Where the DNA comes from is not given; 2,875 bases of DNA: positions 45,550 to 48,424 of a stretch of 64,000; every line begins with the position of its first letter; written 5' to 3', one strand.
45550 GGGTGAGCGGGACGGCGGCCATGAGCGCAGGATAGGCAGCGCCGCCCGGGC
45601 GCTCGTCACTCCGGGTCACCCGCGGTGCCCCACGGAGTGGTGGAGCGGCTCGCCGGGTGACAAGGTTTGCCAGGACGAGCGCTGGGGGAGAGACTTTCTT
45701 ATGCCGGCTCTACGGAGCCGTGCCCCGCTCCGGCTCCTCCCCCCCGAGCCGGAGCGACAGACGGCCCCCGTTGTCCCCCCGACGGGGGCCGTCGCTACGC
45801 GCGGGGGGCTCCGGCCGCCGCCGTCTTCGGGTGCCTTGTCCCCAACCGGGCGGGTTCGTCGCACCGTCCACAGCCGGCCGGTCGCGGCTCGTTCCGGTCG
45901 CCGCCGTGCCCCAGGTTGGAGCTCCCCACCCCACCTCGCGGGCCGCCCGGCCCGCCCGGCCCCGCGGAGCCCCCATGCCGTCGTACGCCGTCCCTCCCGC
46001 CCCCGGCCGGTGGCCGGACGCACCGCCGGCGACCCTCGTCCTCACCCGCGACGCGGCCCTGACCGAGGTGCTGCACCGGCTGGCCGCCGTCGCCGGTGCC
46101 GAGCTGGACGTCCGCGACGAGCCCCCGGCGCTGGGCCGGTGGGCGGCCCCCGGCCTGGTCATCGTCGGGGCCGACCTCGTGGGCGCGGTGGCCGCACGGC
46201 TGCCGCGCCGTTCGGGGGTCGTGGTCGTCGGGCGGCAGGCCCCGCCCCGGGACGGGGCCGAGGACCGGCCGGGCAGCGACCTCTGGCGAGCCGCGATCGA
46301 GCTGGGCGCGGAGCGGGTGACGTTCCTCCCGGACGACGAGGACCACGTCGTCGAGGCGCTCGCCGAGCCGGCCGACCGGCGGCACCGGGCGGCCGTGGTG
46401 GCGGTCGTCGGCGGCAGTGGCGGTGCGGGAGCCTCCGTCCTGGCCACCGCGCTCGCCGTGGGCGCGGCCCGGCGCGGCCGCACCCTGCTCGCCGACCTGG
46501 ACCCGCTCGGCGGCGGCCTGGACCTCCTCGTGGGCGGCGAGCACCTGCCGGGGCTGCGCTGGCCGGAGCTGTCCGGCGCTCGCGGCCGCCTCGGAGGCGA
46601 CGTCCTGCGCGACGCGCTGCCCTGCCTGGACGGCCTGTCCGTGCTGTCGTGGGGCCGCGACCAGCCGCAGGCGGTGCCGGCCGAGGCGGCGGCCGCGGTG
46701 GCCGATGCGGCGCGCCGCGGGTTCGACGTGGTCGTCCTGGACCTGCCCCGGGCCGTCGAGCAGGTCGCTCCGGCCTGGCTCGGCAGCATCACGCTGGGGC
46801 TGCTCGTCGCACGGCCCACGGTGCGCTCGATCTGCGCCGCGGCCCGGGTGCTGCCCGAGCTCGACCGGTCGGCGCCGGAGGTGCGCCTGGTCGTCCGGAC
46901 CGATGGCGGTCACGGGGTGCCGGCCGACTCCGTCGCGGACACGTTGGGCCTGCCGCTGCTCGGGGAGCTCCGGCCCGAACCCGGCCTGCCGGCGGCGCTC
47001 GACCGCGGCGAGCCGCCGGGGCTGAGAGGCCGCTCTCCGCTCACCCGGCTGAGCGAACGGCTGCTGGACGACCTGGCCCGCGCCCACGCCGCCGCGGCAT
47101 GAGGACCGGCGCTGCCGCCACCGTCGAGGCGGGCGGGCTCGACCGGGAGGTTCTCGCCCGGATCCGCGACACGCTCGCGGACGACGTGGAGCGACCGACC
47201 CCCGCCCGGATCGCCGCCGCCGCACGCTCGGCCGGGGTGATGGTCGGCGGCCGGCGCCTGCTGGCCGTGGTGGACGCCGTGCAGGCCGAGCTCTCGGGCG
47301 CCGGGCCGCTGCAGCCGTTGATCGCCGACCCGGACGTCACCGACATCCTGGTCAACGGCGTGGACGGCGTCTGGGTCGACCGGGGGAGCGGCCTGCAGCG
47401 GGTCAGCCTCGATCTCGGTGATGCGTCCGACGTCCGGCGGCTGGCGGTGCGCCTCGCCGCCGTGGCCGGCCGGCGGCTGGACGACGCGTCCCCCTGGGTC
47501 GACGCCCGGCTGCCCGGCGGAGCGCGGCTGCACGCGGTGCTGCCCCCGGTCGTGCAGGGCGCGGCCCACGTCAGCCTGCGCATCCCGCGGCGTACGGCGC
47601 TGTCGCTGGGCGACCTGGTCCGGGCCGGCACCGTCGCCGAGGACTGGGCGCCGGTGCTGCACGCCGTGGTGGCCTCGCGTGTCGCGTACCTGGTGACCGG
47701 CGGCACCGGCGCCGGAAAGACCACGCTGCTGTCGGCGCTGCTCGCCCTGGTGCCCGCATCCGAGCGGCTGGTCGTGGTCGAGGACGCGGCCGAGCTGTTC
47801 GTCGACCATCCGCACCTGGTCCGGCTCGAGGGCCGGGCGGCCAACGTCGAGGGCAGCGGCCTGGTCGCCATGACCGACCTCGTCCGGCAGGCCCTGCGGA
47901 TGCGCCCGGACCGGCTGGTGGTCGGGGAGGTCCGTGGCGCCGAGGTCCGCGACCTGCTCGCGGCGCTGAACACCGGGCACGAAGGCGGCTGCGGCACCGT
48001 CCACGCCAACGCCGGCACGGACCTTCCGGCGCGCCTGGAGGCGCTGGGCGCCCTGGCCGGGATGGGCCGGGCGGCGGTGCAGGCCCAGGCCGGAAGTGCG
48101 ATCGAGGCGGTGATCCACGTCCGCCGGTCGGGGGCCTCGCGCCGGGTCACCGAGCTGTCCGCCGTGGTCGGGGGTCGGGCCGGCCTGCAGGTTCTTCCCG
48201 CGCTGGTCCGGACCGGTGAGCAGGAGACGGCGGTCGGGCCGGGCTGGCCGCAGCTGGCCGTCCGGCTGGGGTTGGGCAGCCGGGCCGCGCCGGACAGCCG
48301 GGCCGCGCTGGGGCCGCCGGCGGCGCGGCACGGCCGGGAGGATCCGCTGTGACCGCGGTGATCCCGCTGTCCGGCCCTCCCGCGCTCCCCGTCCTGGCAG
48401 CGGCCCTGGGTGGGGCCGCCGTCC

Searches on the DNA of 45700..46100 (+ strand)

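Call 87: search_dna_similar(query=window:45700-46100:+, collection=plasmids, mode=distant, max_rows=20)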
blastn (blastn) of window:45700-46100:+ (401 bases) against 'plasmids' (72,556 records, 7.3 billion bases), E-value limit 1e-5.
No match.
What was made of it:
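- Tried and rejected: blastn of the 6C-ssd region against plasmids found nothing (call 87).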

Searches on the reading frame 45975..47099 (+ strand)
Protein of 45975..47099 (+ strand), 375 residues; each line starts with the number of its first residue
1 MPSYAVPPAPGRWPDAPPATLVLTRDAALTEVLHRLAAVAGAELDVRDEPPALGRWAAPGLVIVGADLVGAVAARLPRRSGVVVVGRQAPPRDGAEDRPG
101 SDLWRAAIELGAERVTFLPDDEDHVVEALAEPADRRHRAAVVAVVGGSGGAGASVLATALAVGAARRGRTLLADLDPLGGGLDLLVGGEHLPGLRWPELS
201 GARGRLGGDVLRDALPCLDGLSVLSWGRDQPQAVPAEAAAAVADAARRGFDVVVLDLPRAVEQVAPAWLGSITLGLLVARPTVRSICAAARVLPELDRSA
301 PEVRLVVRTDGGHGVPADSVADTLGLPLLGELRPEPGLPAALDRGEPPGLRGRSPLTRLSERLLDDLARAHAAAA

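Call 90: search_protein_families(library=pfam, proteins=[window:45975-47099:+], max_evalue=0.001)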
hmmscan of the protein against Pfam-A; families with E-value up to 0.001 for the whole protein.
seq(375 aa): 1 family
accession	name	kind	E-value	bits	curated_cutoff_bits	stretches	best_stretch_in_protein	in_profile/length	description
PF01656.29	CbiA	-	0.0003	21.2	25.4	0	142-282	1-54/125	CobQ/CobB/MinD/ParA nucleotide binding domain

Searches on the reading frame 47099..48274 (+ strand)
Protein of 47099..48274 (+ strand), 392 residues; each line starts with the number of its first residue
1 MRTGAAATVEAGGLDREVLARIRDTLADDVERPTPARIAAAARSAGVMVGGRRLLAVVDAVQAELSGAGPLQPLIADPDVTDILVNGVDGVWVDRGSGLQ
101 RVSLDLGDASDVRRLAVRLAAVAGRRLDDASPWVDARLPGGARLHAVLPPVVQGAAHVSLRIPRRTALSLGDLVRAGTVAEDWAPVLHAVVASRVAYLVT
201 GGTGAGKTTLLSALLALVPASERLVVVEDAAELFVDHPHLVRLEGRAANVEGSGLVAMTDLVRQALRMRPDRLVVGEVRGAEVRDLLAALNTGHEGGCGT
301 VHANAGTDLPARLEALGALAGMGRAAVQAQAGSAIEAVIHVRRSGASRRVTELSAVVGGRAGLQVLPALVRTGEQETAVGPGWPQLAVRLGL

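Call 48: find_homologous_proteins(query=window:47099-48274:+, max_evalue=1e-40)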
Query seq(392 aa) (392 aa): 8000 proteins with E <= 1e-40 among 8000 candidates; the best 120 are listed.
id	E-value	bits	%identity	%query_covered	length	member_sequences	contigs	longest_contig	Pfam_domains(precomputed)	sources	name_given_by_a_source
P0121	2.1e-235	799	100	100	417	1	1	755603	PF00437.27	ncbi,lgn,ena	-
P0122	1.1e-193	662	89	91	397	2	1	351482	PF00437.27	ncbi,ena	-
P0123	7.9e-176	603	77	97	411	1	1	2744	PF00437.27,PF13555.13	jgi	jgi:pilus assembly protein CpaF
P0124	1.6e-175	602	76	99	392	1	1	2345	PF00437.27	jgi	jgi:pilus assembly protein CpaF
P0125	1.7e-174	598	78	97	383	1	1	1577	PF06414.19,PF00437.27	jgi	jgi:pilus assembly protein CpaF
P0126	2.2e-173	595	77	96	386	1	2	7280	PF00437.27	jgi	jgi:pilus assembly protein CpaF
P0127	1.4e-172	592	75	99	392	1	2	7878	PF00437.27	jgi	jgi:pilus assembly protein CpaF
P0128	2.1e-172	592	77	97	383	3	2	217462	PF00437.27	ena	-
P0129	2.5e-170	585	75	97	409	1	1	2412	PF00437.27,PF27713.1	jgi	jgi:pilus assembly protein CpaF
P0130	2.9e-166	571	74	97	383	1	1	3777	PF00437.27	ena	-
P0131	1.6e-162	559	73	97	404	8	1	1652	PF00437.27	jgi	jgi:pilus assembly protein CpaF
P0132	4.0e-160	551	72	99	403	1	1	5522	PF00437.27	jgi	jgi:pilus assembly protein CpaF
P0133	2.2e-159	549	72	97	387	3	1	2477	PF00437.27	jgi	jgi:pilus assembly protein CpaF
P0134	9.2e-158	543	71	97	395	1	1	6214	PF00437.27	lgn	-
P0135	1.1e-156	540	70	97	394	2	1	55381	PF00437.27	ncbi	ncbi:MAG: TadA family conjugal transfer-associated ATPase [Actinomycetales bacterium]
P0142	8.9e-146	504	68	96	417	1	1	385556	PF00437.27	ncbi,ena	-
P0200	1.4e-127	444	61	99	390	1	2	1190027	PF00437.27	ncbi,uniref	ncbi:TadA family conjugal transfer-associated ATPase [Angustibacter luteus]|uniref:TadA family conju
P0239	1.3e-121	424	58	94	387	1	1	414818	PF00437.27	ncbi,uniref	ncbi:TadA family conjugal transfer-associated ATPase [Streptomyces sp. NPDC056909]|uniref:TadA famil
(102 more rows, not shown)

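Call 49: find_encoding_contigs(protein=P0121, flank=10000, max_places=3)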
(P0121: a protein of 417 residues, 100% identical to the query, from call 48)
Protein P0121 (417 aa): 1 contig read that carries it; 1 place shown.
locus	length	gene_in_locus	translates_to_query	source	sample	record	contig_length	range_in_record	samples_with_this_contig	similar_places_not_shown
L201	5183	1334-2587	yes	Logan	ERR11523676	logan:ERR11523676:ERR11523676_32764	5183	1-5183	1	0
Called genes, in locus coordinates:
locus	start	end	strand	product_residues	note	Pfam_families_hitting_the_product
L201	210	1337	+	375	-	PF26563:Rv3660c_N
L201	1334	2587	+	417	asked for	PF00437:T2SSE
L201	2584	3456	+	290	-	-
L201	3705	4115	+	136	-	PF00482:T2SSF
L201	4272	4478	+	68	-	PF14029:DUF4244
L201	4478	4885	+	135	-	-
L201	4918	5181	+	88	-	?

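Call 50: find_encoding_contigs(protein=P0122, flank=10000, max_places=3)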
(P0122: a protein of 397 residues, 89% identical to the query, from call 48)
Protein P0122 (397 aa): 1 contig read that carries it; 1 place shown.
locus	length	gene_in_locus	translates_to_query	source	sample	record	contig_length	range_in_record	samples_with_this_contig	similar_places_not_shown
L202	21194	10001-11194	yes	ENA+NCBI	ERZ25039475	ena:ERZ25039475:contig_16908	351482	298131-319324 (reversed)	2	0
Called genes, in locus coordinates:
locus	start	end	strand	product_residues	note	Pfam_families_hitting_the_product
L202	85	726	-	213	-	PF01184:Gpr1_Fun34_YaaH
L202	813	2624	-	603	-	PF00474:SSF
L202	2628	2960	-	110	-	-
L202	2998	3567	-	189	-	PF00072:Response_reg, PF04397:LytTR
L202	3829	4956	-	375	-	PF06580:His_kinase, PF02518:HATPase_c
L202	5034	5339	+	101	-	PF03992:ABM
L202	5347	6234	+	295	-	-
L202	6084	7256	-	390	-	-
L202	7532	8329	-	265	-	PF00702:Hydrolase (weak), PF12710:HAD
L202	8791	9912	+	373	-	PF26563:Rv3660c_N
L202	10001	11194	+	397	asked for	PF00437:T2SSE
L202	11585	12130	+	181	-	-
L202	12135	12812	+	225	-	PF00482:T2SSF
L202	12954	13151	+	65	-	PF14029:DUF4244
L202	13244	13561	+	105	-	-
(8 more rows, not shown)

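Call 55: find_encoding_contigs(protein=P0128, flank=6000, max_places=1)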
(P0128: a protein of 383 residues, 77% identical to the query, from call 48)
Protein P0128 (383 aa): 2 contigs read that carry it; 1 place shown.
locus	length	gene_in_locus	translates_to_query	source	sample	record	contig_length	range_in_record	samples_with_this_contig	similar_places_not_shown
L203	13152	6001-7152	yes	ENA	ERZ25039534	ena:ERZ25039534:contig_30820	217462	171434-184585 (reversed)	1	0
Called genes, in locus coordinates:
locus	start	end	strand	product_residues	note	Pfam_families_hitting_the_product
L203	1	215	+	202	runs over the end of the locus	PF00005:ABC_tran, PF13304:AAA_21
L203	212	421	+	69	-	-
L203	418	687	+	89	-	-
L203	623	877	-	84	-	-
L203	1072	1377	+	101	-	PF03992:ABM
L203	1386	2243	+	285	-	-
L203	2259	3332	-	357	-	-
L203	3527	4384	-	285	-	PF00702:Hydrolase (weak), PF12710:HAD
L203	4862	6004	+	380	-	PF26563:Rv3660c_N, PF01656:CbiA (weak)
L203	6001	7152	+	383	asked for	PF00437:T2SSE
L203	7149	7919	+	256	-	PF00482:T2SSF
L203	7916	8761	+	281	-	PF00482:T2SSF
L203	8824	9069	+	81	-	PF14029:DUF4244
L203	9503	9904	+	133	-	PF13400:Tad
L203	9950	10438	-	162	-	-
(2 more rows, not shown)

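Call 56: find_encoding_contigs(protein=P0135, flank=6000, max_places=1)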
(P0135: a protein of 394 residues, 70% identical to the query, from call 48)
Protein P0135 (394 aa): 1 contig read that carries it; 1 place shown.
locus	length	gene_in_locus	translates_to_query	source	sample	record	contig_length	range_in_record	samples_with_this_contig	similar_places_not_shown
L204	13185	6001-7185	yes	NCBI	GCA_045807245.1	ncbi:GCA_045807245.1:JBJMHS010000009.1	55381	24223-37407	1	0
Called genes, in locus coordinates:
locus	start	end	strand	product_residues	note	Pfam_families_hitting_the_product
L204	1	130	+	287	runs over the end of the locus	-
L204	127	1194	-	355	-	-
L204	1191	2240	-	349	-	-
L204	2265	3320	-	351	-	-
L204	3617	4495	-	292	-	PF00702:Hydrolase, PF12710:HAD, PF08282:Hydrolase_3 (faint)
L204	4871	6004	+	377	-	PF26563:Rv3660c_N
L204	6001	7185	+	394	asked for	PF00437:T2SSE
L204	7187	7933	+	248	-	PF00482:T2SSF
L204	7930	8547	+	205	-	PF00482:T2SSF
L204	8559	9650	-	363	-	PF01270:Glyco_hydro_8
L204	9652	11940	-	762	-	-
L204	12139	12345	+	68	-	PF14029:DUF4244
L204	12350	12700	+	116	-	-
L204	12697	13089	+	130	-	-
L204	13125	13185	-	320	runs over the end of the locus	PF14226:DIOX_N, PF03171:2OG-FeII_Oxy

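Call 57: find_encoding_contigs(protein=P0200, flank=6000, max_places=1)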
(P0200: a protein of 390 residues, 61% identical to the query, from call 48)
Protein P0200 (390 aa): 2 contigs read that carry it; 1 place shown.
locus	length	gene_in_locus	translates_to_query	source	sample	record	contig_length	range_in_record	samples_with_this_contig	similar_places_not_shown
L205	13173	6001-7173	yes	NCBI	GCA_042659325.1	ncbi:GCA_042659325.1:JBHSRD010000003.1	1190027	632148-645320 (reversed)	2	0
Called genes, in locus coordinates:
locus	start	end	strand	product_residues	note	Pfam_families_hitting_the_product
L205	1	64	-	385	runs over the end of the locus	PF01590:GAF (faint), PF06580:His_kinase, PF02518:HATPase_c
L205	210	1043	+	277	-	-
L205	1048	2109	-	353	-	-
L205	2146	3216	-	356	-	-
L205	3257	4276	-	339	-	-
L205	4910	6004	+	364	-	PF26563:Rv3660c_N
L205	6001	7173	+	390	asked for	PF00437:T2SSE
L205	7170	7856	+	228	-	PF00482:T2SSF (weak)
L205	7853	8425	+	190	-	-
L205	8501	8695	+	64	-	PF14029:DUF4244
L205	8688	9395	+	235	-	PF07811:TadE (weak), PF13400:Tad (weak)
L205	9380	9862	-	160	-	-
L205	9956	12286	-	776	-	PF00270:DEAD, PF00271:Helicase_C, PF22982:WHD_HRQ1, PF09369:MZB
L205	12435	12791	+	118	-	PF01740:STAS, PF13466:STAS_2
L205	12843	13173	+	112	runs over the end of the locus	PF13581:HATPase_c_2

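Call 69: find_encoding_contigs(protein=P0239, flank=5000, max_places=1)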
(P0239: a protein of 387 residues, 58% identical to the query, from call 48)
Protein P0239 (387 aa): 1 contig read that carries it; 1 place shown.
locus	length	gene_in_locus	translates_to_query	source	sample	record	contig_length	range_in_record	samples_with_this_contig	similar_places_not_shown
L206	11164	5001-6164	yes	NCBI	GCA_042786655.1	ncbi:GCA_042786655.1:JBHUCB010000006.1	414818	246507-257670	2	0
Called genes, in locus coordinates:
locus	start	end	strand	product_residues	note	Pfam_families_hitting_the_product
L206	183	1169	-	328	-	PF01656:CbiA (faint)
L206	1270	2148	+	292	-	-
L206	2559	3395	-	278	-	PF00702:Hydrolase, PF08282:Hydrolase_3 (faint), PF12710:HAD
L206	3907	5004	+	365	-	PF26563:Rv3660c_N, PF10609:ParA (faint), PF01656:CbiA (faint)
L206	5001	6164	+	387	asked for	PF00437:T2SSE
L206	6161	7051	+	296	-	PF00482:T2SSF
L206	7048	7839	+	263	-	PF00482:T2SSF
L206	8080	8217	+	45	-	PF14029:DUF4244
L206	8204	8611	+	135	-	-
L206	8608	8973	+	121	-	PF13400:Tad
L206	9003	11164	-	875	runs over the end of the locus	PF00270:DEAD, PF00271:Helicase_C, PF22982:WHD_HRQ1, PF09369:MZB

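Call 70: find_encoding_contigs(protein=P0142, flank=5000, max_places=1)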
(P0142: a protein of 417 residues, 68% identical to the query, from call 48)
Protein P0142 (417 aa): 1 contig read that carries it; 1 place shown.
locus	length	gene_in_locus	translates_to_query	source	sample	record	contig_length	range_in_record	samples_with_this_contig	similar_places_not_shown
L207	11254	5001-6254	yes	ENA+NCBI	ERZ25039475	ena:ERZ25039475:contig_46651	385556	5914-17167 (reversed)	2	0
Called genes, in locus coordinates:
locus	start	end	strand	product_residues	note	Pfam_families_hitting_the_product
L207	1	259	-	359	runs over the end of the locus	-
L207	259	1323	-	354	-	-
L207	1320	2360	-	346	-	-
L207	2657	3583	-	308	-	PF00702:Hydrolase (weak), PF12710:HAD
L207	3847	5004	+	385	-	PF26563:Rv3660c_N, PF01656:CbiA (faint)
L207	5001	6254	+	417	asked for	PF00437:T2SSE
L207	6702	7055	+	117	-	-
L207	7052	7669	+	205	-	PF00482:T2SSF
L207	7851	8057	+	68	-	PF14029:DUF4244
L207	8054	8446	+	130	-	PF07811:TadE (weak)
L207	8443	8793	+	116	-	PF13400:Tad (weak)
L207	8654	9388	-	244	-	-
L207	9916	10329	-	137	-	-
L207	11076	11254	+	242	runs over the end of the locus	PF03030:H_PPase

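Call 98: list_cluster_members(proteins=[P0121, P0122, P0008])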
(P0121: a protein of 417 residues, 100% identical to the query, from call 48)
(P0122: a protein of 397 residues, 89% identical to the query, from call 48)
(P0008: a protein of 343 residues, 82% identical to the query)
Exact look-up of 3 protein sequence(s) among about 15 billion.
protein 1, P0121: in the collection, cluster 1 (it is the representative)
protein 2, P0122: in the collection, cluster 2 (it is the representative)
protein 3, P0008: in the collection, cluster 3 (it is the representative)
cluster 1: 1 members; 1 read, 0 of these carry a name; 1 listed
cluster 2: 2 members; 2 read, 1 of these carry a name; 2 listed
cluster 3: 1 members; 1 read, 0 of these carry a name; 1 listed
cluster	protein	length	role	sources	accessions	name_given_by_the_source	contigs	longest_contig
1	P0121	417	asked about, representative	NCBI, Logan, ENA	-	-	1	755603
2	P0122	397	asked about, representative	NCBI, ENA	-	-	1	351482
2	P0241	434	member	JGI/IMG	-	pilus assembly protein CpaF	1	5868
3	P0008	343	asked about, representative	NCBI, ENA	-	-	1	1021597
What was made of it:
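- Tried and rejected: Cluster look-ups gave no organism names (call 98).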

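Call 104: search_dna_similar(query=P0121, collection=plasmids, mode=protein, max_rows=15, max_evalue=1e-40)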
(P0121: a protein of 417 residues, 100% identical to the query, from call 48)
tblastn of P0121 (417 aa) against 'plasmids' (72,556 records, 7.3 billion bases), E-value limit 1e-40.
Records with a match: 276; places in all: 283; records where one place covers at least 80% of the query: 11.
Best place of each record, by identity: <60% 276.
By first word of the organism name: Ralstonia 133; Rhizobium 55; Sinorhizobium 17; Azospirillum 13; Burkholderia 10; Photobacterium 5; Caballeronia 4; Novosphingobium 4; Cupriavidus 3; Skermanella 3; and 25 more.
By predicted mobility (MOB-suite, as given by PLSDB): non-mobilizable 125; mobilizable 112; conjugative 39.
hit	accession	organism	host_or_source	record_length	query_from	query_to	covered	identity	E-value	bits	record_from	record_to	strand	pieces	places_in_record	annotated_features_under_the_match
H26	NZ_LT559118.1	Nonomuraea gerenzanensis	-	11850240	54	389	81%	59.6%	3e-77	268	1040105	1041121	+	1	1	none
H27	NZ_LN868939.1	Nocardia farcinica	not known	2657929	17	343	78%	55.2%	1e-56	208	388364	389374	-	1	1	none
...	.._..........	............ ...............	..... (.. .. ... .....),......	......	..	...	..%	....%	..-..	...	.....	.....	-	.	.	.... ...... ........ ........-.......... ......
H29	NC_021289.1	Caballeronia insecticola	-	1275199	57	393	81%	41.4%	4e-45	174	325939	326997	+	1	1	none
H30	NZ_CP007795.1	Azospirillum argentinense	Triticum aestivum L.,Root,wheat ...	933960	57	389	80%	41.2%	4e-46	177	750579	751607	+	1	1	CpaF family protein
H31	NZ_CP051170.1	Ralstonia pseudosolanacearum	Whole organism,potato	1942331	57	386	79%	41.4%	7e-47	179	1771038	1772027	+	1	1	none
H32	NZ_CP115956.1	Ralstonia pseudosolanacearum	Solanum tuberosum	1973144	57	386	79%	41.4%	7e-47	179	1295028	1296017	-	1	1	none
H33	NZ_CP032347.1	Azospirillum brasilense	soil sample,Agricultural field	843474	57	389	80%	41.0%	1e-46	179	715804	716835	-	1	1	CpaF family protein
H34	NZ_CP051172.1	Ralstonia pseudosolanacearum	Whole organism,potato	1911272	57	386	79%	41.1%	6e-45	174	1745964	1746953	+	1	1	none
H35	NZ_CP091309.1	Burkholderia pyrrocinia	-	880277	61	411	84%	38.5%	2e-43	169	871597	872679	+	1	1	CpaF family protein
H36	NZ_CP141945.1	Novosphingobium sp. RL4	Rheum palmatum L.,Single ...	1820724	55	385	79%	40.7%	3e-43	169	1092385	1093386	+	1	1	none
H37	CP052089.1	Ralstonia solanacearum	tomato,cell culture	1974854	57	386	79%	40.8%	3e-45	175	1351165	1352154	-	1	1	none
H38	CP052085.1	Ralstonia solanacearum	tomato,cell culture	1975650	57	386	79%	40.8%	3e-45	175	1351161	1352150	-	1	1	none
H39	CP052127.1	Ralstonia solanacearum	tomato,cell culture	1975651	57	386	79%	40.8%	3e-45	175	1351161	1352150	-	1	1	CpaF family protein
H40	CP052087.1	Ralstonia solanacearum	tomato,cell culture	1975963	57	386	79%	40.8%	3e-45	175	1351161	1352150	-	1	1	CpaF family protein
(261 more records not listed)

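Call 105: get_annotated_region(hit=H26, flank=5000)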
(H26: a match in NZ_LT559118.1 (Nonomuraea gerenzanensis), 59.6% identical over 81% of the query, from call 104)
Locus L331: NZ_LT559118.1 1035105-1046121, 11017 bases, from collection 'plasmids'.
description: Nonomuraea gerenzanensis isolate nono1 plasmid I, complete sequence
organism: Nonomuraea gerenzanensis (NCBI taxid 93944)
taxonomy: Bacteria; Actinomycetota; Actinomycetes; Streptosporangiales; Streptosporangiaceae; Nonomuraea; Nonomuraea gerenzanensis
host: -; source: -; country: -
typing (MOB-suite, as given by PLSDB): non-mobilizable
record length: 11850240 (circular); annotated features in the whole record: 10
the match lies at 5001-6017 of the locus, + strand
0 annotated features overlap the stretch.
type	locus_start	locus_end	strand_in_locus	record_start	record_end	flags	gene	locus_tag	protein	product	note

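Call 106: get_annotated_region(hit=H27, flank=5000)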
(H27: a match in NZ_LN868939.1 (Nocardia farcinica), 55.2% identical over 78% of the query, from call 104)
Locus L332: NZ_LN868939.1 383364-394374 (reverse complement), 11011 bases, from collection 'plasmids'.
description: Nocardia farcinica strain NCTC11134 plasmid 2, complete sequence
organism: Nocardia farcinica (NCBI taxid 37329)
taxonomy: Bacteria; Actinomycetota; Actinomycetes; Mycobacteriales; Nocardiaceae; Nocardia; Nocardia farcinica
host: -; source: not known; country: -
typing (MOB-suite, as given by PLSDB): non-mobilizable
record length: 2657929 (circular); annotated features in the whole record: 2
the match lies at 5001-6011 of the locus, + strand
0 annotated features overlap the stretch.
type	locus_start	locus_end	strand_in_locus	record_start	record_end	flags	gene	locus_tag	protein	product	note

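Call 107: get_annotated_region(hit=H28, flank=5000)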
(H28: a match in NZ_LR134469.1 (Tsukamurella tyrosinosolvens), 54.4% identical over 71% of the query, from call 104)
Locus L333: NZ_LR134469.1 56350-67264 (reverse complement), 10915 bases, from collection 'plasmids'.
description: Tsukamurella tyrosinosolvens strain NCTC13231 plasmid 27, complete sequence
organism: Tsukamurella tyrosinosolvens (NCBI taxid 57704)
taxonomy: Bacteria; Actinomycetota; Actinomycetes; Mycobacteriales; Tsukamurellaceae; Tsukamurella; Tsukamurella tyrosinosolvens
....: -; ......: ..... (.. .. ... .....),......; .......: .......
typing (MOB-suite, as given by PLSDB): non-mobilizable
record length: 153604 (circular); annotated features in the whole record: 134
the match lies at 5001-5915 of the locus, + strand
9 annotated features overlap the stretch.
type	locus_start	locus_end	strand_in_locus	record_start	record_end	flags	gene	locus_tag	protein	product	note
CDS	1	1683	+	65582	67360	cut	-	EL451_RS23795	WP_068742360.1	ABC transporter ATP-binding protein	-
CDS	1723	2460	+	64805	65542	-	-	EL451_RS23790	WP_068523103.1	oxidoreductase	-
CDS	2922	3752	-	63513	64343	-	-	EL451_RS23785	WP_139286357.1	HAD-IB family hydrolase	-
CDS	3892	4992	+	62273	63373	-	ssd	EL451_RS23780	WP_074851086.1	septum site-determining protein Ssd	-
CDS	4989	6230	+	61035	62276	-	-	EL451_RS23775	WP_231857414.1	TadA family conjugal transfer-associated ATPase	-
CDS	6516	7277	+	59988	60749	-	-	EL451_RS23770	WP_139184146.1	hypothetical protein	-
CDS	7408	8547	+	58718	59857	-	-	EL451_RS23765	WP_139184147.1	XRE family transcriptional regulator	-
CDS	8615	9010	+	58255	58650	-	-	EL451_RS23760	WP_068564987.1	hypothetical protein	-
CDS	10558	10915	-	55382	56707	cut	-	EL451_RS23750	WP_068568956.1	ISL3-like element ISPfr2 family transposase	GO:0006313 - DNA transposition [Evidence IEA]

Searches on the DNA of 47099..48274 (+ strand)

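Call 97: search_rna_families(sources=[L202, L203, L204, L205, L206, L207], threshold=gathering)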
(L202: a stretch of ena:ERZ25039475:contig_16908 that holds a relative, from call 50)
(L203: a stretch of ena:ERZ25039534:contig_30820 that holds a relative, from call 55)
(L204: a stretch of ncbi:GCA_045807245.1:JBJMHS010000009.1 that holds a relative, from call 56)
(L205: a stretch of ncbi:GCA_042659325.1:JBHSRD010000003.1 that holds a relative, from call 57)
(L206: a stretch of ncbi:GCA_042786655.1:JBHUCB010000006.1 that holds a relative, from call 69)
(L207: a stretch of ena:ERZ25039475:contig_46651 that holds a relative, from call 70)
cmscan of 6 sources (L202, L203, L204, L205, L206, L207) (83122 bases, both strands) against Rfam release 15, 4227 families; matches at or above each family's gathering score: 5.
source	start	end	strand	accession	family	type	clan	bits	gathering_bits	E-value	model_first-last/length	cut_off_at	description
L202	8538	8611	+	RF01066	6C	Cis-reg;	-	55.9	47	0.00017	1-75/75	no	6C RNA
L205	4690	4764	+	RF01066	6C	Cis-reg;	-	53.7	47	0.00043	1-75/75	no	6C RNA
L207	3649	3722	+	RF01066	6C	Cis-reg;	-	53.4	47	0.00049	1-75/75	no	6C RNA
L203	4524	4597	+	RF01066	6C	Cis-reg;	-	47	47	0.0067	1-75/75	no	6C RNA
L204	4644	4717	+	RF01066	6C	Cis-reg;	-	47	47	0.0067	1-75/75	no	6C RNA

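Call 108: search_rna_families(sources=[L331, L332, L333], threshold=gathering)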
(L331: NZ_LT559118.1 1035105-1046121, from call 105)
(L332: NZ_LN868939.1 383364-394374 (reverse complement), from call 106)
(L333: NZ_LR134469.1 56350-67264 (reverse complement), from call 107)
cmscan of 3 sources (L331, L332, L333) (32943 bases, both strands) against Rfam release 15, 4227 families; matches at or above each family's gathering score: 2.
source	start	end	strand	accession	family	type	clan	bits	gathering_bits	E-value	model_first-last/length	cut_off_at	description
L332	3686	3760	+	RF01066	6C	Cis-reg;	-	74.2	47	3.7e-08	1-75/75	no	6C RNA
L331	3029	3105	+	RF01066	6C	Cis-reg;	-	60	47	1.3e-05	1-75/75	no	6C RNA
